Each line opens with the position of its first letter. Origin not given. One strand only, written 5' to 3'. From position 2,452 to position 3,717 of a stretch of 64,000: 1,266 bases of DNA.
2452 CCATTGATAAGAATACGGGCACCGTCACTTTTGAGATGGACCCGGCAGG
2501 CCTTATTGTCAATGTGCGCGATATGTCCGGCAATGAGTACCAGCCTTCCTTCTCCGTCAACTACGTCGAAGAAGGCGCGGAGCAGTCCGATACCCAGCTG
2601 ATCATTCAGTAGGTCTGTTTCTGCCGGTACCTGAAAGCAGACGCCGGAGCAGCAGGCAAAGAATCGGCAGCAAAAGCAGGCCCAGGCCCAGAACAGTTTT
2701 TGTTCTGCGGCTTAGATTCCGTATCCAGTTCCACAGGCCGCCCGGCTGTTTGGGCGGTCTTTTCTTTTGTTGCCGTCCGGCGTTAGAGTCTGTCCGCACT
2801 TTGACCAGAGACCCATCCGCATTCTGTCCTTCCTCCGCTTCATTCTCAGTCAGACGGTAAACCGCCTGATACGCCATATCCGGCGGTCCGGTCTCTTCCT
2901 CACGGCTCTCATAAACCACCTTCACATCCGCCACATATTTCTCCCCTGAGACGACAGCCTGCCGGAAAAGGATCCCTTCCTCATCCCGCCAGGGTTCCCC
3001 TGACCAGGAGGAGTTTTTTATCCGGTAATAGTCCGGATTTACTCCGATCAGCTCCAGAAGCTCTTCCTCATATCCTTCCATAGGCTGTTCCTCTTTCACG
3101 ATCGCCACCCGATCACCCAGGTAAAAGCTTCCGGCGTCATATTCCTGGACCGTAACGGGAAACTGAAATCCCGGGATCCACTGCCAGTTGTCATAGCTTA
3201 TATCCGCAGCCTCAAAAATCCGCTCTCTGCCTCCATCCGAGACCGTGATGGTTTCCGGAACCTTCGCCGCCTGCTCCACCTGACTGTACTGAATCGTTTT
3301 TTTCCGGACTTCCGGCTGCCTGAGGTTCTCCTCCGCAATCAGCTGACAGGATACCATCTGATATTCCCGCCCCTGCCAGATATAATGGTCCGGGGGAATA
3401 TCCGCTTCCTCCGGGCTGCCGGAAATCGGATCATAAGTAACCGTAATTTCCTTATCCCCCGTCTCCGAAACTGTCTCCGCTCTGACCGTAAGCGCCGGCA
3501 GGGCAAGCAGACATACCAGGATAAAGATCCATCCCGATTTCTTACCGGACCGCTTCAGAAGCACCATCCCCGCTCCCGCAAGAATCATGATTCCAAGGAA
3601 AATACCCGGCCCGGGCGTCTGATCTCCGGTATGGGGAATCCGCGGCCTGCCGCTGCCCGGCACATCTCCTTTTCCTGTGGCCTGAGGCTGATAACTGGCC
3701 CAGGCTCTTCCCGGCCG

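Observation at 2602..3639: Adhesin continues past its sortase signal into a second signal peptide: polyprotein or nested gene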

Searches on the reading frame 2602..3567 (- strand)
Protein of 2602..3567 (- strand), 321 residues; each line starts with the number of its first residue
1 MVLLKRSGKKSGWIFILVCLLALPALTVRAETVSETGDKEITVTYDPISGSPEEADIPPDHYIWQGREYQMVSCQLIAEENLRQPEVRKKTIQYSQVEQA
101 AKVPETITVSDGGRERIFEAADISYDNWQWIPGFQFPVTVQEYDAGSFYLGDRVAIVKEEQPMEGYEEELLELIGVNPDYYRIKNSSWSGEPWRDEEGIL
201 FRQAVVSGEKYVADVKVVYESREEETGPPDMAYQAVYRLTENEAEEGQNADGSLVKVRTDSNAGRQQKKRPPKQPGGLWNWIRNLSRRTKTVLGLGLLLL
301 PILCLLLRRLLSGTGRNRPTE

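Call 6: search_protein_families(library=pfam, proteins=[window:2602-3567:-], max_evalue=0.01)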
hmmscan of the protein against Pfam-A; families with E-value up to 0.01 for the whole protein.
window:2602-3567:- (321 aa): 0 families

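Call 7: find_homologous_proteins(query=window:2602-3567:-)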
Query window:2602-3567:- (321 aa): 7 proteins with E <= 0.001 among 5462 candidates.
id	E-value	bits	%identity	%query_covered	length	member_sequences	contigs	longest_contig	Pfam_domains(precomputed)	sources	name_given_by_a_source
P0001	1.5e-202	690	95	100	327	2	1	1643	-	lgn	-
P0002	4.6e-52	196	43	66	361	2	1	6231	-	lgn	-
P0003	2.5e-50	190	41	74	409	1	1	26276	-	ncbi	-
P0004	1.6e-46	178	51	46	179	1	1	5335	-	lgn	-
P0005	2.7e-46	177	37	94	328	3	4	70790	-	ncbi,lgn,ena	-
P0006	1.4e-17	83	34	46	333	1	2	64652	-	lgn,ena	-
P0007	3.7e-9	55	29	41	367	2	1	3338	-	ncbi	-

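Call 9: find_encoding_contigs(protein=P0001, flank=10000)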
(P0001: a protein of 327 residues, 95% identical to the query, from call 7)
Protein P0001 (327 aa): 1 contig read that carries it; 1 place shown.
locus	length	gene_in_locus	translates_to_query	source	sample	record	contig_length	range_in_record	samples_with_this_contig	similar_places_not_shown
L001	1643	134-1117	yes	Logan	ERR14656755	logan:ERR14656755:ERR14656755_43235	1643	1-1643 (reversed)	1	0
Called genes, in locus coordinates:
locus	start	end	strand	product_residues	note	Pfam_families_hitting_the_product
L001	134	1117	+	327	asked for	-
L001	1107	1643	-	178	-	?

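Call 10: find_encoding_contigs(protein=P0005, flank=10000, max_places=3)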
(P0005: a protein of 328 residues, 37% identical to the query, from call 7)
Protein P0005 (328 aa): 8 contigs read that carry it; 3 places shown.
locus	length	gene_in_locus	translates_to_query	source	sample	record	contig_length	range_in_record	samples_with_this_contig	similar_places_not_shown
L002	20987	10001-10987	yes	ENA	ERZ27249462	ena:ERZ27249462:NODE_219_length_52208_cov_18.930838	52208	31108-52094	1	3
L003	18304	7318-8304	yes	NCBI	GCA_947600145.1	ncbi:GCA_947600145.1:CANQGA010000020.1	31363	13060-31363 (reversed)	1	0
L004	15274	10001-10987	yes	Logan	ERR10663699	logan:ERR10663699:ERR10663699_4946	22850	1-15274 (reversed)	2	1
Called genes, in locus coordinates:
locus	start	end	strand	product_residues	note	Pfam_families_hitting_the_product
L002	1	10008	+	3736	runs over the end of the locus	PF28468:DUF8409, PF17802:SpaA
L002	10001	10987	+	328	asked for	-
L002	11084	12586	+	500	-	PF02446:Glyco_hydro_77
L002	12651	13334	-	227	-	-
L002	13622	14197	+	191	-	PF13328:HD_4, PF01966:HD (faint)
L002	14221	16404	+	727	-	PF13802:Gal_mutarotas_2 (weak), PF01055:Glyco_hydro_31_2nd, PF21365:Glyco_hydro_31_3rd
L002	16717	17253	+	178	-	PF00210:Ferritin (weak), PF02915:Rubrerythrin, PF21349:RUBY_RBDX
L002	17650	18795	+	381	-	PF04464:Glyphos_transf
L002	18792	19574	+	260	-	PF01061:ABC2_membrane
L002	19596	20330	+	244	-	PF02463:SMC_N (faint), PF13476:AAA_23 (weak), PF13555:AAA_29 (weak), PF00005:ABC_tran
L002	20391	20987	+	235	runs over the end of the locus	PF01128:IspD, PF12804:NTP_transf_3 (weak)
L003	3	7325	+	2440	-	?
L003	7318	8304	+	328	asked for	-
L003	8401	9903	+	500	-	PF02446:Glyco_hydro_77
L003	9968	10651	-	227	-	-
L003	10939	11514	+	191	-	PF13328:HD_4, PF01966:HD (faint)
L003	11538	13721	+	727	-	PF13802:Gal_mutarotas_2 (weak), PF01055:Glyco_hydro_31_2nd, PF21365:Glyco_hydro_31_3rd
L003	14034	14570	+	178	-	PF00210:Ferritin (weak), PF02915:Rubrerythrin, PF21349:RUBY_RBDX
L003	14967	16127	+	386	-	PF04464:Glyphos_transf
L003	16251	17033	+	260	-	PF01061:ABC2_membrane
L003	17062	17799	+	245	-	PF13476:AAA_23 (weak), PF02463:SMC_N (faint), PF13555:AAA_29 (weak), PF00005:ABC_tran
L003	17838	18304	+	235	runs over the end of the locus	PF00483:NTP_transferase (weak), PF01128:IspD, PF12804:NTP_transf_3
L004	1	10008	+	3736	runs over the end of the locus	PF28468:DUF8409, PF17802:SpaA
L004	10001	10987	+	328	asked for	-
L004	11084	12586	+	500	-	PF02446:Glyco_hydro_77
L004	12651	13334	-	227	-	-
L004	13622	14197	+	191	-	PF13328:HD_4, PF01966:HD (faint)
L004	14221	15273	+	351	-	?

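Call 11: find_encoding_contigs(protein=P0003, flank=10000, max_places=2)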
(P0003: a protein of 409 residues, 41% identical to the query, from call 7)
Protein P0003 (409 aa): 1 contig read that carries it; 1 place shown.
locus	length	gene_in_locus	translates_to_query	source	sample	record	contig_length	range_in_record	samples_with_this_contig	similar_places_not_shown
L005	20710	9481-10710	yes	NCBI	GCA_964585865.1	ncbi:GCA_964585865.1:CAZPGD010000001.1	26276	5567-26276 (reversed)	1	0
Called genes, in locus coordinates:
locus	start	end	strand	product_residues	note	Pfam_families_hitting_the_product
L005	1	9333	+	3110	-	?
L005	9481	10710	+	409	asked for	-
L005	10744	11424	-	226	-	-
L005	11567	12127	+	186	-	PF13328:HD_4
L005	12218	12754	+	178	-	PF00210:Ferritin (weak), PF02915:Rubrerythrin, PF21349:RUBY_RBDX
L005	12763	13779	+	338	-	PF01370:Epimerase, PF04321:RmlD_sub_bind (faint), PF16363:GDP_Man_Dehyd (faint)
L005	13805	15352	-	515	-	PF02028:BCCT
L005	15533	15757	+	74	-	-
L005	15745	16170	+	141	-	-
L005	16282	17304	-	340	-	PF00882:Zn_dep_PLPC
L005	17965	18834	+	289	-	PF04402:SIMPL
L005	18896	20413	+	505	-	PF04055:Radical_SAM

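Call 24: predict_structure(alignment_id=A1)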
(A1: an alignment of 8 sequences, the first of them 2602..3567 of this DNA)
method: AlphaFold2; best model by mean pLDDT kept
length: 321 residues; sequences in the alignment: 8
mean_pLDDT: 72.0   pTM: 0.44
mean pLDDT of the five models: 72.0, 69.9, 69.1, 68.9, 68.1
residues with pLDDT >= 90: 87; 70-90: 115; 50-70: 49; < 50: 70
segments of 3 or more residues with pLDDT < 50: 1-29, 243-277, 316-321
pLDDT, mean of each block of 10 residues (from residue 1): 33 41 38 67 77 73 82 80 70 89 88 84 93 91 86 86 90 90 93 94 94 94 66 85 38 29 35 48 63 77 82 54 38
secondary structure, 60 per line:
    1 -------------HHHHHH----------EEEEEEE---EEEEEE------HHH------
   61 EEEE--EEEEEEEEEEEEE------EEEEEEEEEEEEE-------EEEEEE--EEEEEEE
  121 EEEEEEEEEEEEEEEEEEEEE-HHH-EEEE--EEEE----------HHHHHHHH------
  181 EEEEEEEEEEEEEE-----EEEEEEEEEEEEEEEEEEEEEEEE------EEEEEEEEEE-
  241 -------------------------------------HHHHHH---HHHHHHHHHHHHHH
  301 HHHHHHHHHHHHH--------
elements in order: H14-19 E30-36 E40-45 E61-64 E67-79 E86-98 E106-111 E114-141 E147-150 E153-156 H167-174 E181-194 E200-223 E230-239 H278-283 H287-313

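Call 27: search_protein_representatives(alignment_id=A1)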
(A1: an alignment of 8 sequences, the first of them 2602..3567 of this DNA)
Query: 8 sequences, 341 profile positions. Proteins with E-value up to 0.001 (for the whole library): 765; up to 1e-10: 538; up to 1e-30: 218. The best 150 are listed.
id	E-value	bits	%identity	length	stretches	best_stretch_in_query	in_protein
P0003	7.4e-129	446.2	-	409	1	1-336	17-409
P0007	1.8e-106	372.6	-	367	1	30-339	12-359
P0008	3.6e-104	365.0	-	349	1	11-332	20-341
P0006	9.8e-104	363.6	-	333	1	1-340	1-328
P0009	6.3e-96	337.9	-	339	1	49-334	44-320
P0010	4.0e-86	305.7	-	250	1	92-336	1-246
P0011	4.2e-86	305.6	-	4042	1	21-334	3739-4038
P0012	5.1e-77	275.7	-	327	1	35-339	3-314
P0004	5.9e-75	268.9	-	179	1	155-336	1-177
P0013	5.2e-72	259.3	-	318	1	35-338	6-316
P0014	4.3e-69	249.7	-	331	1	7-336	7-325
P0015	7.8e-68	245.5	-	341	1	5-331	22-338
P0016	2.7e-66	240.5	-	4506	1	24-332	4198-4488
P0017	5.6e-66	239.4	-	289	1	51-333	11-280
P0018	5.9e-66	239.4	-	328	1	33-333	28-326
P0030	1.8e-61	224.6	-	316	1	38-334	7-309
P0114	6.6e-42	160.3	-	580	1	68-258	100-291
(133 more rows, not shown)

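Call 28: fold_search(model_id=the predicted structure, library=pdb)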
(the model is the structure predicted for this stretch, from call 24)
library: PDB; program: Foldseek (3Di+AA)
matches with E <= 10: 733; with E <= 0.001: 0
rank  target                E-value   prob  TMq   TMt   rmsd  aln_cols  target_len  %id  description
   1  9fap_B                1.2e-01  0.09  0.11  0.11  30.6       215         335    8  CryoEM structure of human full-length alpha1beta3gamma2 GABA(A)R in complex with GARLH4, the TMD of Neuroligin2 and Me (released 2025-07-02)
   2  9j1j_A                1.5e-01  0.12  0.09  0.18  18.3       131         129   11  Cap region of monocin (released 2025-01-08)
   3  8vsz_A                1.5e-01  0.10  0.11  0.11  32.0       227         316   11  CryoEM structure of human GABAA receptor pi (GABRP) apo state (released 2024-12-11)
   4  4tnw_B                1.6e-01  0.07  0.11  0.10  35.6       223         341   12  C. elegans glutamate-gated chloride channel (GluCl) in complex with Fab and POPC in a lipid-modulated conformation (released 2014-08-13)
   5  4acv_A                1.8e-01  0.11  0.09  0.20  17.4       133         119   12  Listeria monocytogenes Antigen B (released 2013-01-09)
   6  9ct0_A                1.9e-01  0.08  0.10  0.10  30.6       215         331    9  Native human GABAA receptor of beta2-alpha1-beta2-alpha2-gamma2 assembly (released 2025-01-22)
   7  4acv_B                2.2e-01  0.09  0.09  0.19  17.1       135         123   13  Listeria monocytogenes Antigen B (released 2013-01-09)
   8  9ct0_C                2.5e-01  0.08  0.11  0.11  30.6       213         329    8  Native human GABAA receptor of beta2-alpha1-beta2-alpha2-gamma2 assembly (released 2025-01-22)
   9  9csb_D                2.5e-01  0.06  0.10  0.10  30.5       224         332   11  Native human GABAA receptor of beta3-alpha1-beta2-alpha2-gamma2 assembly (released 2025-01-22)
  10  7qn9_B                2.5e-01  0.04  0.09  0.09  31.7       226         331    8  Cryo-EM structure of human full-length extrasynaptic alpha4beta3delta GABA(A)R in complex with GABA, histamine and nan (released 2022-04-13)
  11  9ctp_A                2.8e-01  0.08  0.11  0.11  28.3       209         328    9  Native human GABAA receptor of beta2-alpha1-beta2-alpha3-gamma2 assembly (released 2025-01-22)
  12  9oum_E                2.8e-01  0.06  0.10  0.14  31.6       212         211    7  Native GABA-A receptor from rat cerebella, beta2-alpha1-beta1-alpha6-gamma2 subtype, in complex with GABA and PZ-II-02 (released 2026-02-18)
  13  4tnw_A                2.8e-01  0.06  0.11  0.10  35.1       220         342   12  C. elegans glutamate-gated chloride channel (GluCl) in complex with Fab and POPC in a lipid-modulated conformation (released 2014-08-13)
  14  9crv_A                2.9e-01  0.07  0.10  0.10  30.7       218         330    8  Native human GABAA receptor of beta2-alpha1-gamma2-beta2-alpha2 assembly (released 2025-01-22)
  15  9fg7_B                2.9e-01  0.07  0.11  0.11  30.5       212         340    7  Cryo-EM structure of the full-length alpha1beta3gamma2 GABA(A) receptor in complex with GABA in the short-lived symmet (released 2025-06-04)
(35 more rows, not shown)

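Call 33: find_related_loci(query=A2, collection=genome_contigs, flank=10000)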
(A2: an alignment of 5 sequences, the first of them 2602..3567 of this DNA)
Query A2 (321 aa) in genome_contigs; peptide patterns used: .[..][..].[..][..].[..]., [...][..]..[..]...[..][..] (x = any residue, [..] = any of these).
86 stretches matched a pattern; 11 encode a relative of the query (tblastn E <= 1e-3); 11 distinct loci.
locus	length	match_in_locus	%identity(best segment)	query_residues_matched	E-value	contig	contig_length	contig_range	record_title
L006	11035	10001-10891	40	18-296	3e-54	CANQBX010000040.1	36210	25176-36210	MAG: uncultured Lachnospiraceae bacterium isolate Lapin-001__bin4 genome assembly, contig: Lapin-001__NODE_1473_length_3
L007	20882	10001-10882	39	26-307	6e-52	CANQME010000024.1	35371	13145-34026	MAG: uncultured Lachnospiraceae bacterium isolate Lapin-014__bin3 genome assembly, contig: Lapin-014__NODE_872_length_35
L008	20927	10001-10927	37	5-292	3e-48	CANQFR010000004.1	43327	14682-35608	MAG: uncultured Lachnospiraceae bacterium isolate Lapin-005__bin77 genome assembly, contig: Lapin-005__NODE_1093_length_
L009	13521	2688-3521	38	41-296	3e-46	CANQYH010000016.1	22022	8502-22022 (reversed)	MAG: uncultured Lachnospiraceae bacterium isolate Lapin-015__bin69 genome assembly, contig: Lapin-015__NODE_2120_length_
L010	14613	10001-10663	43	27-237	3e-45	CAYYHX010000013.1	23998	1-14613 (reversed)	MAG TPA_asm: uncultured Hungatella sp. isolate SRP314395_co1_41 genome assembly, contig: NODE_1740_length_23998_cov_57.8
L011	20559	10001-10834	38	32-294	5e-45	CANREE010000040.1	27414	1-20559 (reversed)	MAG: uncultured Lachnospiraceae bacterium isolate Lapin-025__bin37 genome assembly, contig: Lapin-025__NODE_1331_length_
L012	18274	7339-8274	37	5-307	2e-45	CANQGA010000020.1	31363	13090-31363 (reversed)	MAG: uncultured Lachnospiraceae bacterium isolate Lapin-007__bin11 genome assembly, contig: Lapin-007__NODE_431_length_3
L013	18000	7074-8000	35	5-309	9e-44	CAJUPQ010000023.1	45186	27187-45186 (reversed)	MAG TPA_asm: uncultured Hungatella sp. isolate MGBC163323 genome assembly, contig: MGBC163323.23, whole genome shotgun s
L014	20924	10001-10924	34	5-309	3e-41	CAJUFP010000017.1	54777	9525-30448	MAG TPA_asm: uncultured Hungatella sp. isolate MGBC128920 genome assembly, contig: MGBC128920.17, whole genome shotgun s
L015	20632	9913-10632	41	58-293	2e-47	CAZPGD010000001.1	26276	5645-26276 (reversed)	MAG TPA_asm: uncultured Hungatella sp. isolate SRP314395_co1_173 genome assembly, contig: NODE_1501_length_26276_cov_5.2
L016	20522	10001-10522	30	41-220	7e-15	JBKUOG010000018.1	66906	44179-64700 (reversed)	MAG: Lachnospiraceae bacterium isolate 29-1_20 NODE_296_length_66906_cov_16.985999, whole genome shotgun sequence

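Call 41: search_protein_families(library=pfam, proteins=[P0114, P0005, P0011], max_evalue=0.01)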
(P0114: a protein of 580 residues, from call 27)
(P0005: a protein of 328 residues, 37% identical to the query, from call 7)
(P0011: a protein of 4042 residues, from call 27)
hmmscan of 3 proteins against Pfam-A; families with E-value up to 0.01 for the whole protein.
P0114 (580 aa): 1 family
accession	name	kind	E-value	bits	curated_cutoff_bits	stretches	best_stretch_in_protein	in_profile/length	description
PF04203.18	Sortase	-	5.1e-13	49.3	26.6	1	418-576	1-121/125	Sortase domain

P0005 (328 aa): 0 families

P0011 (4042 aa): 1 family
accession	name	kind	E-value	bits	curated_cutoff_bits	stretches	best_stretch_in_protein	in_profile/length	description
PF17802.7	SpaA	-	1.2e-77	256.6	23.1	7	3475-3561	2-90/91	Prealbumin-like fold domain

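Call 44: search_protein_families(library=ncbifam, proteins=[window:2602-3567:-], max_evalue=0.01)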
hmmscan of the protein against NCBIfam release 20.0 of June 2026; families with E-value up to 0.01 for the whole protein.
window:2602-3567:- (321 aa): 0 families

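Call 51: find_homologous_proteins(query=A1, max_evalue=0.00001)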
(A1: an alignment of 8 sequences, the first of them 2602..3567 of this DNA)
Query A1 (8 sequences) (321 aa, profile of the alignment): 6 proteins with E <= 0.00001 among 8000 candidates.
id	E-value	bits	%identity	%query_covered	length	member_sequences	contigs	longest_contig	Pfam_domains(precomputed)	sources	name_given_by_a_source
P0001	2.7e-135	469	95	100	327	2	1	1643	-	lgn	-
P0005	2.0e-133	463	37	94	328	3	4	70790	-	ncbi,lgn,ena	-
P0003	2.3e-128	446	41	74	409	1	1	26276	-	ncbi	-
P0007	5.6e-106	373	29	41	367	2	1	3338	-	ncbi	-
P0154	3.1e-73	265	36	41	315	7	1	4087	-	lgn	-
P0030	5.6e-61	225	33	64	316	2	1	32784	-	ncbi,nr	ncbi:MAG: hypothetical protein Q4C73_02010 [Eubacteriales bacterium]|nr:hypothetical protein [Eubact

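Call 62: find_encoding_contigs(protein=P0006, flank=10000, max_places=2)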
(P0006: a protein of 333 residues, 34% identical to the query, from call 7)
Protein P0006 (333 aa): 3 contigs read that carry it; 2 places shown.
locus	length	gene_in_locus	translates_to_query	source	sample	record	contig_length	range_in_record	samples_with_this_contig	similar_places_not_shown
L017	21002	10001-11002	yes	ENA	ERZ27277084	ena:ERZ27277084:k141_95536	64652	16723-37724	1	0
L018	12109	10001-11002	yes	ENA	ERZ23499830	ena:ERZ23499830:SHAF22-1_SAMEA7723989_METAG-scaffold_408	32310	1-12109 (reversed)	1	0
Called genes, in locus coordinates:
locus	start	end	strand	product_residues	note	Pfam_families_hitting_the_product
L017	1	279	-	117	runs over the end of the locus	PF01638:HxlR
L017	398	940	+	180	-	PF00881:Nitroreductase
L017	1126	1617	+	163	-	PF01243:PNPOx_N, PF12900:Pyridox_ox_2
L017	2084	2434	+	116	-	-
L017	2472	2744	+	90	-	-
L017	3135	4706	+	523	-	PF07581:Glug (faint)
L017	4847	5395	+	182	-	PF04014:MazE_antitoxin, PF01590:GAF (faint), PF15714:SpoVT_C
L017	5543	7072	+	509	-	PF02446:Glyco_hydro_77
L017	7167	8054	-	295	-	-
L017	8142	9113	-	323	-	PF01408:GFO_IDH_MocA, PF22725:GFO_IDH_MocA_C3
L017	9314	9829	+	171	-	PF13328:HD_4, PF01966:HD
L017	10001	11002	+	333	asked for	-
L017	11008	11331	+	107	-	PF12973:Cupin_7 (weak), PF07883:Cupin_2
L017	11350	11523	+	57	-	-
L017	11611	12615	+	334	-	PF00579:tRNA-synt_1b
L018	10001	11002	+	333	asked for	-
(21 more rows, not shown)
